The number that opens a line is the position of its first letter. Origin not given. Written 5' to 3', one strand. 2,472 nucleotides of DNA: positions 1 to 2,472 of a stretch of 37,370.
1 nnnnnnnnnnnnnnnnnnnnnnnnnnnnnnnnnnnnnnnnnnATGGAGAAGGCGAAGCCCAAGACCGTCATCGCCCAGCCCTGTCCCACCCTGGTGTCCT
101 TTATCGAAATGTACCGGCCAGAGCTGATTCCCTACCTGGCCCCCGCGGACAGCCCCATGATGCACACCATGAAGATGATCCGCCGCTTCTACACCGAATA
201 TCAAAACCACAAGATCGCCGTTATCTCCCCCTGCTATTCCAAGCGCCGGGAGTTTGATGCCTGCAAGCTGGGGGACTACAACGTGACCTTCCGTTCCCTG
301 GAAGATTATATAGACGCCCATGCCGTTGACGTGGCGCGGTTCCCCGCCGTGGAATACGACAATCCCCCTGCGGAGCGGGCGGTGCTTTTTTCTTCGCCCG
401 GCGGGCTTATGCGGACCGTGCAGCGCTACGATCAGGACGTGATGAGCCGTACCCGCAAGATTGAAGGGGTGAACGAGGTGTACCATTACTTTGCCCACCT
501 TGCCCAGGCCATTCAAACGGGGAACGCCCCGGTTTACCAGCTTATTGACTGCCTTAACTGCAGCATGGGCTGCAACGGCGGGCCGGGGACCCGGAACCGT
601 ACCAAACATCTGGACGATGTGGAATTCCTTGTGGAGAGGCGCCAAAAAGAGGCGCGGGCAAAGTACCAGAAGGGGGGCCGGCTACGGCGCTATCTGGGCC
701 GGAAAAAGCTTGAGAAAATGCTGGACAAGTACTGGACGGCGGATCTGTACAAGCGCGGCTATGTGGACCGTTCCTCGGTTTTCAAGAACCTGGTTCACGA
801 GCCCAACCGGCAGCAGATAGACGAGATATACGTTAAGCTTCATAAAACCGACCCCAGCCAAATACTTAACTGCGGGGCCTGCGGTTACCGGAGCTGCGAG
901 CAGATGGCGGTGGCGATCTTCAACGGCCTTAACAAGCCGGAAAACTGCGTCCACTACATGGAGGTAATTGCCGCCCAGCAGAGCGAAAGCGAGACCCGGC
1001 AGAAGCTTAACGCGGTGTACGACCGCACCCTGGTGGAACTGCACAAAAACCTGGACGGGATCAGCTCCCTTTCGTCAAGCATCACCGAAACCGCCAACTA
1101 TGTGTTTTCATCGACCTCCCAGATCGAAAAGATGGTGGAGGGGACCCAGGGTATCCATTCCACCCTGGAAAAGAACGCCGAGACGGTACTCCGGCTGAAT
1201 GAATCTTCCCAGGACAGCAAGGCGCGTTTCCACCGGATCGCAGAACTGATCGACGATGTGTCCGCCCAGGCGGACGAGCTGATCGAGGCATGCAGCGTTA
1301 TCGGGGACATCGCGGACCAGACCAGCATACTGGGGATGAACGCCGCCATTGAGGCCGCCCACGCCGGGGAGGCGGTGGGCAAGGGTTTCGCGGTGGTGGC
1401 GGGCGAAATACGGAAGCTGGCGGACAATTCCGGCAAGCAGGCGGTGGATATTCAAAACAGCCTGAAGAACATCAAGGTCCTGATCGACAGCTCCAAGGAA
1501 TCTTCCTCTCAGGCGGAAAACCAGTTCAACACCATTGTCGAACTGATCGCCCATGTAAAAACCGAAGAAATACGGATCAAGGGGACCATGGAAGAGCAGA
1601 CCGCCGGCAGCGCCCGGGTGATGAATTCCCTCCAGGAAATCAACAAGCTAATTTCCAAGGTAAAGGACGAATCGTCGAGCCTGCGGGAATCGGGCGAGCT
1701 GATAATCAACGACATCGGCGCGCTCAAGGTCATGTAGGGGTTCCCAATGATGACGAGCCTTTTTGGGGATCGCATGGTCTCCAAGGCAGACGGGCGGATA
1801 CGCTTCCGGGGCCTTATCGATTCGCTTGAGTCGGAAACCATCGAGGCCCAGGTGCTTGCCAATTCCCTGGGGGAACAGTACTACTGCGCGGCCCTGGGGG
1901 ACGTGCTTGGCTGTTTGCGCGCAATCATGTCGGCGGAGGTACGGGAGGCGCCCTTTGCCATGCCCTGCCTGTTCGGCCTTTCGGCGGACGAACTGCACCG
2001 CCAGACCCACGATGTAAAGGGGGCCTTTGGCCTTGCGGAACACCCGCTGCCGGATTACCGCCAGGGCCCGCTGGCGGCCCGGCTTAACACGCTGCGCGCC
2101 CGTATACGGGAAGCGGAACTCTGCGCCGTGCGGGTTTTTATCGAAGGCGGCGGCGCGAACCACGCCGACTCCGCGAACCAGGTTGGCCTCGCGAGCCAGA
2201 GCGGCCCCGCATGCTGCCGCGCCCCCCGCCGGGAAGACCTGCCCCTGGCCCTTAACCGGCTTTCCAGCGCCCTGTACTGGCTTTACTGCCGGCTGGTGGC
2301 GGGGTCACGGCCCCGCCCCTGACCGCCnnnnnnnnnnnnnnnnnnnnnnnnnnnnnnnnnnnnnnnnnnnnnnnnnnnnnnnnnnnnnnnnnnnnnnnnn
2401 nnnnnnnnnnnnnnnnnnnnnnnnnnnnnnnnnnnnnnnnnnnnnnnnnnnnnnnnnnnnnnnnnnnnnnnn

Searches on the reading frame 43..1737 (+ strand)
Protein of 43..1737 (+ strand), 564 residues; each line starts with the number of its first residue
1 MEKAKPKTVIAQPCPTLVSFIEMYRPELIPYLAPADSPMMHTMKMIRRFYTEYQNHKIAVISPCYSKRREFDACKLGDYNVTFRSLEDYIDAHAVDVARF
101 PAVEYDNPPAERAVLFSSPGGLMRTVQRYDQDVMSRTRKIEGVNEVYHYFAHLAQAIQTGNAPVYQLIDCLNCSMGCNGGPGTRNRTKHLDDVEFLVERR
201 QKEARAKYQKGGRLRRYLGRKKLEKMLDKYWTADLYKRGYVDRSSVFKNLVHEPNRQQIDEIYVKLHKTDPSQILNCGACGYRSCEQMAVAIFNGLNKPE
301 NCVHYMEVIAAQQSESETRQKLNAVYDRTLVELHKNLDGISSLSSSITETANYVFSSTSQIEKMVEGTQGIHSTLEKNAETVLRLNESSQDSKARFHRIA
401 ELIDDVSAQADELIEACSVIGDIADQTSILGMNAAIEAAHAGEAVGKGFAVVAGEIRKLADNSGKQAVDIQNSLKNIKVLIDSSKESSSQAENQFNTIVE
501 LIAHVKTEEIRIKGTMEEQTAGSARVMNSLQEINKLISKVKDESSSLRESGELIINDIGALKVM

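Call 4: search_protein_families(library=pfam, proteins=[window:43-1737:+])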
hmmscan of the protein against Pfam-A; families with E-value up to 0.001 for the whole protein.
window:43-1737:+ (564 aa): 3 families
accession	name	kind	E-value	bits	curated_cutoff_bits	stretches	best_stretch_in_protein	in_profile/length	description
PF00015.26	MCPsignal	-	3.5e-24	86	34.6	1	386-536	8-171/172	Methyl-accepting chemotaxis protein (MCP) signalling domain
PF02906.19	Fe_hyd_lg_C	-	3.7e-23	82.9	22.1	1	3-181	66-245/245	Iron only hydrogenase large subunit, C-terminal domain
PF04060.18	FeS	-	3.5e-09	36.7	23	1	275-303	4-32/33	Putative Fe-S cluster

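Call 17: search_protein_families(library=ncbifam, proteins=[window:43-1737:+], max_evalue=0.001)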
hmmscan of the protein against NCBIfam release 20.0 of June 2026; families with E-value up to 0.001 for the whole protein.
window:43-1737:+ (564 aa): 12 families
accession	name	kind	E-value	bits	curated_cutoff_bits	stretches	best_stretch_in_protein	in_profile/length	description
NF050802.1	AspChtxCcaA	equivalog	5.7e-21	74.6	1300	1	350-530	516-684/700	aspartate chemotaxis receptor CcaA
TIGR04105.1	FeFe_hydrog_B1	subfamily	6.9e-19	67.8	450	1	8-185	285-460/462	monomeric [FeFe] hydrogenase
NF047851.1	MCPCitTducer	equivalog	1.6e-17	63.8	900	1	384-534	327-480/553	methyl-accepting chemotaxis citrate transducer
NF041847.1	transduc_aer2_vibrio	equivalog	1.4e-16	59.9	1200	1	356-556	534-747/804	aerotaxis transducer Aer2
NF058645.1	MCPCtpMPsAe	equivalog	1.8e-15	56.8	900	1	400-545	375-533/558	methyl-accepting chemotaxis protein CtpM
NF011615.0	PRK15041.1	equivalog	2.6e-15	56.1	947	1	326-536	263-483/554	methyl-accepting chemotaxis protein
NF007309.0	PRK09793.1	equivalog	3.5e-15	56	903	1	378-539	322-475/533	methyl-accepting chemotaxis protein IV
NF011622.0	PRK15048.1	equivalog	6.1e-15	55.3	900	1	373-537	312-482/553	methyl-accepting chemotaxis protein II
NF040763.1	FeFe_hydrog_A6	exception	2.7e-12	45.9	765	1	4-135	290-436/571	NADH-dependent [FeFe] hydrogenase, group A6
TIGR02512.1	FeFe_hydrog_A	subfamily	2e-11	43.4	405.95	1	9-138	157-301/375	[FeFe] hydrogenase, group A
TIGR02168.1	SMC_prok_B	equivalog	5.6e-05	21.1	567.35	1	310-557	690-932/1181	chromosome segregation protein SMC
NF052320.1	Cbp1_fam_LP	subfamily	0.00045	19.8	90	1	312-412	36-134/286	Cbp1 family collagen-binding glycoprotein adhesin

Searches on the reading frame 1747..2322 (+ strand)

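Call 4: search_protein_families(library=pfam, proteins=[window:1747-2322:+])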
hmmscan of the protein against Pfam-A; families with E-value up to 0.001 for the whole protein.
window:1747-2322:+ (191 aa): 1 family
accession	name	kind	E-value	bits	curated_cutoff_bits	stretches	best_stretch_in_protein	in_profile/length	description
PF01923.23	Cob_adeno_trans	-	6.1e-10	39.9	24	1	2-180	10-168/171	Cobalamin adenosyltransferase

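Call 17: search_protein_families(library=ncbifam, proteins=[window:1747-2322:+], max_evalue=0.001)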
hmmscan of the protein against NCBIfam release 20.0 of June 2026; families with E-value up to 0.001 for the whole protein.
window:1747-2322:+ (191 aa): 1 family
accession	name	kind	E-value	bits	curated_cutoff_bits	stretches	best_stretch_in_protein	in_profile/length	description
NF011595.0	PRK15020.1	equivalog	4.4e-22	78.4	226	1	2-132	94-219/267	ethanolamine utilization cob(I)yrinic acid a,c-diamide adenosyltransferase EutT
